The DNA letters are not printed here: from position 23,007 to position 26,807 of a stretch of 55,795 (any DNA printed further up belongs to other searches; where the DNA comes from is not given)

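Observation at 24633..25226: Histidine-phosphatase (PGM-like) domain inserted inside isoleucyl-tRNA synthetase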

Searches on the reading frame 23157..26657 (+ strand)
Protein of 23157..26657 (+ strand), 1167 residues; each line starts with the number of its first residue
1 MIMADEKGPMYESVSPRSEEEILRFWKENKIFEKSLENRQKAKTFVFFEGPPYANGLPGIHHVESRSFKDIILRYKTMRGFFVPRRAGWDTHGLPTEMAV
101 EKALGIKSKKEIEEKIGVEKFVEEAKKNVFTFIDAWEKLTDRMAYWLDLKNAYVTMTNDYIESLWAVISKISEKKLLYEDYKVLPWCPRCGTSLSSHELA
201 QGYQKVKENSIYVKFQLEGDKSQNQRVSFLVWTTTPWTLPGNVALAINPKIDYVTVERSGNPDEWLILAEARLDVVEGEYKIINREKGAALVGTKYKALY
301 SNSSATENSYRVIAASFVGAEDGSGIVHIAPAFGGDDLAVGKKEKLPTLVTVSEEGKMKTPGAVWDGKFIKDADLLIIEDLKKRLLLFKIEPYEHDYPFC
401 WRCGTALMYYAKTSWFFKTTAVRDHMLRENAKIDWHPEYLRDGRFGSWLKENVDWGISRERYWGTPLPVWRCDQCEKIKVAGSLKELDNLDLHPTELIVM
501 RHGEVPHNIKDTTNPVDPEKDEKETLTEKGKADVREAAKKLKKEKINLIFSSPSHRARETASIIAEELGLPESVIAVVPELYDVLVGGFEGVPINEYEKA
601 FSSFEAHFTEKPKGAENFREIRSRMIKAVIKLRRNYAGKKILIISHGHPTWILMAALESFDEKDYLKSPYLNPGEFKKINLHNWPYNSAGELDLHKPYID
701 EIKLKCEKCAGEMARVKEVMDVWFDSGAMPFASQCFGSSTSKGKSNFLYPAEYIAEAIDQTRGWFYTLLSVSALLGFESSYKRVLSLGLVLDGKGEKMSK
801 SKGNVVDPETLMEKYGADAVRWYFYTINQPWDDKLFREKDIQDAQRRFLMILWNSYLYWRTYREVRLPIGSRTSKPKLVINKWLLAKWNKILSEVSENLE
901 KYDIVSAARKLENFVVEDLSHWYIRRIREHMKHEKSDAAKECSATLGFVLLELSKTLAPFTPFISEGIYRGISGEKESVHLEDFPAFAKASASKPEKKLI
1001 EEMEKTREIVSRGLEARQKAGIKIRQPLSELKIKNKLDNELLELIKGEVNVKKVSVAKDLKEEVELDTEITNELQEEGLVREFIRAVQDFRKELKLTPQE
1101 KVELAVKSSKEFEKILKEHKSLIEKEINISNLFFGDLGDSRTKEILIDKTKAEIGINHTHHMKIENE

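Call 3: search_protein_families(library=pfam, proteins=[window:23157-26657:+], max_evalue=0.01)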
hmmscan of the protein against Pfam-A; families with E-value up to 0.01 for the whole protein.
window:23157-26657:+ (1167 aa): 7 families
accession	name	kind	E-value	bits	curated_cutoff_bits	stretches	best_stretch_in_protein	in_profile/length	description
PF00133.28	tRNA-synt_1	-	7.9e-108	361.3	22.7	2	22-505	2-281/414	tRNA synthetases class I (I, L, M and V)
PF08264.19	Anticodon_1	-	2.1e-30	106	25.1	1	881-1029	1-145/148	Anticodon-binding domain of tRNA ligase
PF00300.27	His_Phos_1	-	5.2e-29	101.7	21.7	1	497-668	1-169/194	Histidine phosphatase superfamily (branch 1)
PF09334.17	tRNA-synt_1g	-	1.1e-18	67.7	20.1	2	765-843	295-373/391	tRNA synthetases class I (M)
PF19302.4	DUF5915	-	2.6e-16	60.2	27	1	1037-1157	70-193/195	Domain of unknown function (DUF5915)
PF01921.24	tRNA-synt_1f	-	2.4e-05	23.8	27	1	789-844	274-328/360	tRNA synthetases class I (K)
PF01406.26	tRNA-synt_1e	-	0.0005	20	27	1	794-845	250-300/301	tRNA synthetases class I (C) catalytic domain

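Call 4: search_protein_families(library=ncbifam, proteins=[window:23157-26657:+], max_evalue=0.01)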
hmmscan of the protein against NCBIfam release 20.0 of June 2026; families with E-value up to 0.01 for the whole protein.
window:23157-26657:+ (1167 aa): 31 families (the best 25 are shown)
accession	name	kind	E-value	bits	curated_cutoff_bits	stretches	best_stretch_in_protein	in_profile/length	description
TIGR00392.1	ileS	equivalog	5.9e-261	868.4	621.4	2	16-491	9-500/861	isoleucine--tRNA ligase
NF000258.1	MupB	exception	3.4e-245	816.4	1900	3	19-486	9-472/1033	mupirocin-resistant isoleucine--tRNA ligase MupB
NF000257.1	MupA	exception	4.8e-231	769.5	1900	2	19-492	9-474/1024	mupirocin-resistant isoleucine--tRNA ligase MupA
TIGR00422.1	valS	equivalog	5e-128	428.4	612.1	3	711-1074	442-804/863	valine--tRNA ligase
NF009687.0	PRK13208.1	equivalog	4.2e-121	405.6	738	3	696-1061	433-793/801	valine--tRNA ligase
NF004349.1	PRK05729.1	equivalog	2e-108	363.8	704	3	705-1061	425-768/860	valine--tRNA ligase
NF040702.1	ileS_w_GNAT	exception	2.9e-91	306.6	1999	3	3-259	8-271/1100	isoleucine--tRNA ligase, N-acetyltransferase domain-containing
NF011492.0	PRK14900.1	equivalog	6.2e-69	232.9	1783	3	705-983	441-718/1044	valine--tRNA ligase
NF008957.0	PRK12300.1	subfamily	1.3e-55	188.9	677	2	19-333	10-317/946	leucine--tRNA ligase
NF000540.1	alt_ValS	exception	2.6e-53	181.1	900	3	715-1046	494-814/827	valine--tRNA ligase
TIGR00395.1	leuS_arch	equivalog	2.8e-50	171.3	648.5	2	794-1131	617-911/938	leucine--tRNA ligase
TIGR00396.1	leuS_bact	equivalog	2.6e-37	128.4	548.4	3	796-1019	604-806/843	leucine--tRNA ligase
TIGR00398.1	metG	equivalog_domain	2.9e-25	89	336.35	2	782-981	313-510/530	methionine--tRNA ligase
NF005567.0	PRK07238.1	equivalog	4.3e-19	69.1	326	1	492-656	175-337/378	bifunctional RNase H/acid phosphatase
NF038349.1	dPGM_arch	equivalog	1.5e-17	64.1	225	1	498-664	2-155/194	2,3-diphosphoglycerate-dependent phosphoglycerate mutase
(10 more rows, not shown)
